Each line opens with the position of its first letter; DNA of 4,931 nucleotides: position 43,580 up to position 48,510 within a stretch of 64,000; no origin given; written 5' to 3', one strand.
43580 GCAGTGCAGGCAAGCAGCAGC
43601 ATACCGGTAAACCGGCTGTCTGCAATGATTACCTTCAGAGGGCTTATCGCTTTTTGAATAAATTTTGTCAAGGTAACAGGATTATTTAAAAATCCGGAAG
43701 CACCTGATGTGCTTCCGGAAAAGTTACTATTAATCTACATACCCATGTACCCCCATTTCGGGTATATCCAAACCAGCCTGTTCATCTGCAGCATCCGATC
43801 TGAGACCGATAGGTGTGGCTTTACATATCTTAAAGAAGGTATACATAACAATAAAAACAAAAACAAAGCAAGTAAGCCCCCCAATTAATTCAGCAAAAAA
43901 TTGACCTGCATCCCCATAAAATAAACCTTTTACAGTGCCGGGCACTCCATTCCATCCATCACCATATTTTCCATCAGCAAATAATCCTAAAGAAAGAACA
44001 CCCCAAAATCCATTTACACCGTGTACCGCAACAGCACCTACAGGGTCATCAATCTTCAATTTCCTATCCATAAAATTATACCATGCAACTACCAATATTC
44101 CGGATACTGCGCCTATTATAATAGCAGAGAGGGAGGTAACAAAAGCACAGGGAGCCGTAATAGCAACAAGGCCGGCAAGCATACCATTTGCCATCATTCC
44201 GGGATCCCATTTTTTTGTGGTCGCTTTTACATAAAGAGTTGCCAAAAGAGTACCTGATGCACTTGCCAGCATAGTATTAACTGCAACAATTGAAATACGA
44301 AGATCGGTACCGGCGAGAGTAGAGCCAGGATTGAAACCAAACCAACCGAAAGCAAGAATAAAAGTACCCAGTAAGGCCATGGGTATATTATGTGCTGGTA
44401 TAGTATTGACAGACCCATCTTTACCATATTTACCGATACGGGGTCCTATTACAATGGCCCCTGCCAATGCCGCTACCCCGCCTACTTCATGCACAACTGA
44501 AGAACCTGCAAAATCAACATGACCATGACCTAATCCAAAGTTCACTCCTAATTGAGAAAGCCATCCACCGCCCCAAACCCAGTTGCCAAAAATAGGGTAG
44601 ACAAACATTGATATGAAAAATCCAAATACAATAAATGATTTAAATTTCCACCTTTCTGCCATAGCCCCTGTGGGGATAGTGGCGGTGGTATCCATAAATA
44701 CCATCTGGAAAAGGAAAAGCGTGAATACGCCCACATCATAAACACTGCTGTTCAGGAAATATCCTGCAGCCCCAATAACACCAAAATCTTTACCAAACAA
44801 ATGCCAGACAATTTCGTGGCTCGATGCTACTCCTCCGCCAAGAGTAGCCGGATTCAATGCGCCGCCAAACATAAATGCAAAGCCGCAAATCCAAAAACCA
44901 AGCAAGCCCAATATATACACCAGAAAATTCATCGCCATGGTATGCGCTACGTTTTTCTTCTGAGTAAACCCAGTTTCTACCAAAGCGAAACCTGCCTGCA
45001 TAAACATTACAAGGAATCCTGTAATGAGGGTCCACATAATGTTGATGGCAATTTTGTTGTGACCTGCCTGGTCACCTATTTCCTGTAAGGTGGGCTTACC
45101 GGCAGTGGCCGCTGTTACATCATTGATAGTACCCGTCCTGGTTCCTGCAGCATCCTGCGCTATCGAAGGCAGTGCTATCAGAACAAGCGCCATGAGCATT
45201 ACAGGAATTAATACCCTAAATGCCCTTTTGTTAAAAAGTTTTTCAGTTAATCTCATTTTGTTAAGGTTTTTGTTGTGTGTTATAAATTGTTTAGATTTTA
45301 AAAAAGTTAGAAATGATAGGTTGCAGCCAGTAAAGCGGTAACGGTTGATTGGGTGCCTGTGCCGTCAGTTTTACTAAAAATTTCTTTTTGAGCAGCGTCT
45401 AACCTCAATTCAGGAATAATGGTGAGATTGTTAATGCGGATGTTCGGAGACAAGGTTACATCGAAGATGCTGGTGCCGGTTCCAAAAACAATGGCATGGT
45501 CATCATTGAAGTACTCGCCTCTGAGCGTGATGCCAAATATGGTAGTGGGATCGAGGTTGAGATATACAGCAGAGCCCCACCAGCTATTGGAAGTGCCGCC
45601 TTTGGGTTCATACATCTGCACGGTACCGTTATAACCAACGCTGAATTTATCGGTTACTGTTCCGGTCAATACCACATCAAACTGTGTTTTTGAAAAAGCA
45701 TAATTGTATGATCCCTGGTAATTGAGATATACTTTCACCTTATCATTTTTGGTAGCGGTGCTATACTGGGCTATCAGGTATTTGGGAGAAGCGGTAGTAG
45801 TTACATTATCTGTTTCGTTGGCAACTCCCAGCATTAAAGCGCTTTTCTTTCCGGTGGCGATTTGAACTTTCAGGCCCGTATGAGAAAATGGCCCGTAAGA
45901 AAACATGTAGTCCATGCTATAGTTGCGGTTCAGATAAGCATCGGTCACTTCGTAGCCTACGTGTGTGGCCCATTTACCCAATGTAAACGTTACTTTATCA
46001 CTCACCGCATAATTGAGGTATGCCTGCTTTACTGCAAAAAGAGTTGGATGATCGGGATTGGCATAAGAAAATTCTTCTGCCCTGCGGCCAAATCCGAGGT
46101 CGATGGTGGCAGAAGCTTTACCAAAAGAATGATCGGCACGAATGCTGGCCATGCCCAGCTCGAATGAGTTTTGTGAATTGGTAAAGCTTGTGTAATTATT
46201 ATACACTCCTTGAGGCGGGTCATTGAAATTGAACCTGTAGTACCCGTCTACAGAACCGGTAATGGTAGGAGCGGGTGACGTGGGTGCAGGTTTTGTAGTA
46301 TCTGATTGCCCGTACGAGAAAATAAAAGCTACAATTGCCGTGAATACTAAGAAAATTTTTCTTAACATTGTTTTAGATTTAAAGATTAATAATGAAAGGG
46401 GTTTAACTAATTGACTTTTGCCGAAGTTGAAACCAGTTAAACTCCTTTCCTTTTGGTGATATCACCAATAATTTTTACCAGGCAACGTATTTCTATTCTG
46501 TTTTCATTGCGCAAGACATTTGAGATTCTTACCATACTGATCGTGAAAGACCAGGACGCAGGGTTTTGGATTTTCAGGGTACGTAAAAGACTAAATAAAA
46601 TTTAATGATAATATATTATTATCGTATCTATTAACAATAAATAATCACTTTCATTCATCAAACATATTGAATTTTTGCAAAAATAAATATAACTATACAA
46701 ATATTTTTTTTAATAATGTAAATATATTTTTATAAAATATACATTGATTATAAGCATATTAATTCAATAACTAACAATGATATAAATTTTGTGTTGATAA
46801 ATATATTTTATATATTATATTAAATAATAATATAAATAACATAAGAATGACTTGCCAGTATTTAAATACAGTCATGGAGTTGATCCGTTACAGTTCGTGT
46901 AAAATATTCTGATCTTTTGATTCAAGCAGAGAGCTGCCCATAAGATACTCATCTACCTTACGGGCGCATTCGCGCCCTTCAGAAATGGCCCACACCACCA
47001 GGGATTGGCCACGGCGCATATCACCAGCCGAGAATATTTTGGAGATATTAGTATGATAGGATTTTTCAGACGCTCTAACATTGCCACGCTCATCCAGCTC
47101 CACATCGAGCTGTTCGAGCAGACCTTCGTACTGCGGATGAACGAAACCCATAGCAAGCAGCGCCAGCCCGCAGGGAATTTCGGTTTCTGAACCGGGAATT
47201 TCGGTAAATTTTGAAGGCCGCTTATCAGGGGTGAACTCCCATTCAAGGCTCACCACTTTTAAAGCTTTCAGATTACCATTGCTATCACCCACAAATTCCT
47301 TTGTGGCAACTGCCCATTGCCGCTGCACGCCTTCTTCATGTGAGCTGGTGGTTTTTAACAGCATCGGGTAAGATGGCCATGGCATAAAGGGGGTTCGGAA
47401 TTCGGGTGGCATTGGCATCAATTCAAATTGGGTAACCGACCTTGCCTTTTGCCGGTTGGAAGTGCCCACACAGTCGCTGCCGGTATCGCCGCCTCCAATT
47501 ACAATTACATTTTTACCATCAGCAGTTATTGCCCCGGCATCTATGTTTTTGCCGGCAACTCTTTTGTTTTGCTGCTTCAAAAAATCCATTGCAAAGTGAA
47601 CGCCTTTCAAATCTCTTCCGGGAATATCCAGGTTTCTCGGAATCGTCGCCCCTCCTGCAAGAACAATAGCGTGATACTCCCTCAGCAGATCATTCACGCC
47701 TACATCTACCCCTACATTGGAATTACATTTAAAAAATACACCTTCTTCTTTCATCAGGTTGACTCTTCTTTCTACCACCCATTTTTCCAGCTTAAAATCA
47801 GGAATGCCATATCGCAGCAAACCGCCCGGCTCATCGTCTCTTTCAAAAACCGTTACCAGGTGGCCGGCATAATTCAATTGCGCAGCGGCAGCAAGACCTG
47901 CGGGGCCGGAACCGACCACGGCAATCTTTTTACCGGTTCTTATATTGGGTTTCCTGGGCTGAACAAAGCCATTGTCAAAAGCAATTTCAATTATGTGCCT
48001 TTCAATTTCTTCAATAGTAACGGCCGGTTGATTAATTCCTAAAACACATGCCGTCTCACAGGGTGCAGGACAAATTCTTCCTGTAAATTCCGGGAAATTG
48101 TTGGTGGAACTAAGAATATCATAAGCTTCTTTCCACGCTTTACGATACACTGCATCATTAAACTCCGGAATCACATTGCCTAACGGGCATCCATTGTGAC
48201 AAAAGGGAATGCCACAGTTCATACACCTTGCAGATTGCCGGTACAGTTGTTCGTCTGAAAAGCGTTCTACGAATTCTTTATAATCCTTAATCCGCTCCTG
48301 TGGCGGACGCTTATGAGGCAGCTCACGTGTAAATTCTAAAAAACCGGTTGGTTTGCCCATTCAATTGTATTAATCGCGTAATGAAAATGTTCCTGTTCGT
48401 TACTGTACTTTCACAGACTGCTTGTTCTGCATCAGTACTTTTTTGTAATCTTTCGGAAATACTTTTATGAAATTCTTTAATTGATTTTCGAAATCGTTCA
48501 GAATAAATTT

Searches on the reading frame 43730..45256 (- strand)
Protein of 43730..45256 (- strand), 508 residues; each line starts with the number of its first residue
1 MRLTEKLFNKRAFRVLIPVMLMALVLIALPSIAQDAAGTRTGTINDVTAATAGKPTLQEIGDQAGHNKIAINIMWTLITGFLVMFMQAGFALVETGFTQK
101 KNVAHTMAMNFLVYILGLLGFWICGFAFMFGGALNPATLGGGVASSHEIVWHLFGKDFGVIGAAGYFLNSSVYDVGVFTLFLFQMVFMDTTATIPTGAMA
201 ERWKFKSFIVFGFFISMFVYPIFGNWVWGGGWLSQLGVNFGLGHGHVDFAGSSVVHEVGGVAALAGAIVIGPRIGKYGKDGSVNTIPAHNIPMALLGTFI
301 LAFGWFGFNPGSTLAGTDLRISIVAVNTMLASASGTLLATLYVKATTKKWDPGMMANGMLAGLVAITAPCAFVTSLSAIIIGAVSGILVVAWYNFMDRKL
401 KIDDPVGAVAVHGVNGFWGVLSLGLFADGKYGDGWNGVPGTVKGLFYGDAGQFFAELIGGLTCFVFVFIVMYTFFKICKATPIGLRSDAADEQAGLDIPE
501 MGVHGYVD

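Call 79: search_protein_families(library=pfam, proteins=[window:43730-45256:-], max_evalue=0.00001)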
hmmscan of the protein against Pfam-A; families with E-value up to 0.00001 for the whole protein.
window:43730-45256:- (508 aa): 1 family
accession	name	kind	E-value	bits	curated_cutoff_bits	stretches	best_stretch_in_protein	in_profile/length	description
PF00909.26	Ammonium_transp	-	5.1e-110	368.4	23.2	1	75-506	2-399/399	Ammonium Transporter Family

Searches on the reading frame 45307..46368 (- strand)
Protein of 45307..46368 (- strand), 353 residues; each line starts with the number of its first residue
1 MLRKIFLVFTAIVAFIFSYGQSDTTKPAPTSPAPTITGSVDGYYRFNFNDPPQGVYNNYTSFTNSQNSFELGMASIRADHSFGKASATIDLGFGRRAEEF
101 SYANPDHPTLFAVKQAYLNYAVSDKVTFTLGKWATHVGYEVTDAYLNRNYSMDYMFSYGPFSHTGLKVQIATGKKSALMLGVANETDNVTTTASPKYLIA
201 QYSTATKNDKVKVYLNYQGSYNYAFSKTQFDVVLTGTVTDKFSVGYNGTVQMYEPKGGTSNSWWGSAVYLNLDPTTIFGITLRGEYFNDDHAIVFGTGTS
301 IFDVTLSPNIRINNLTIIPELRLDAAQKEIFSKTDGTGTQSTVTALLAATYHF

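Call 80: search_protein_families(library=pfam, proteins=[window:45307-46368:-], max_evalue=0.00001)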
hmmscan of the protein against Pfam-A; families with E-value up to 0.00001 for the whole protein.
window:45307-46368:- (353 aa): 1 family
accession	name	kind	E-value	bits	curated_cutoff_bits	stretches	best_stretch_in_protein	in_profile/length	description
PF07642.17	BBP2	-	8.7e-58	196.6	26.2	1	35-353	3-339/339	Putative beta-barrel porin-2, OmpL-like. bbp2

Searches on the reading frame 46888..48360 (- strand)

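Call 80: search_protein_families(library=pfam, proteins=[window:46888-48360:-], max_evalue=0.00001)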
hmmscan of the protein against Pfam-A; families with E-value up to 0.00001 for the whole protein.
window:46888-48360:- (490 aa): 7 families
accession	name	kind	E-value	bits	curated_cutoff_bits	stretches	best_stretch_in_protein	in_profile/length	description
PF14691.11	Fer4_20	-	1.5e-26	92.9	25.8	1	23-130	1-111/113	Dihydroprymidine dehydrogenase domain II, 4Fe-4S cluster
PF07992.20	Pyr_redox_2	-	1.4e-22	81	26.1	1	145-462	2-291/291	Pyridine nucleotide-disulphide oxidoreductase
PF13450.12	NAD_binding_8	-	1.8e-08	35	21.9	1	148-183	1-36/68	NAD(P)-binding Rossmann-like domain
PF00070.33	Pyr_redox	-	9.1e-08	33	22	0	145-179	1-35/82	Pyridine nucleotide-disulphide oxidoreductase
PF01266.30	DAO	-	2.4e-07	31.1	27.9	0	145-179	1-35/353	FAD dependent oxidoreductase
PF03486.20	HI0933_like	-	8.3e-06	25.9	50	0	145-179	2-36/244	HI0933-like protein Rossmann domain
PF01593.30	Amino_oxidase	-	8.8e-06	25.7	19.8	0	154-183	2-31/443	Flavin containing amine oxidoreductase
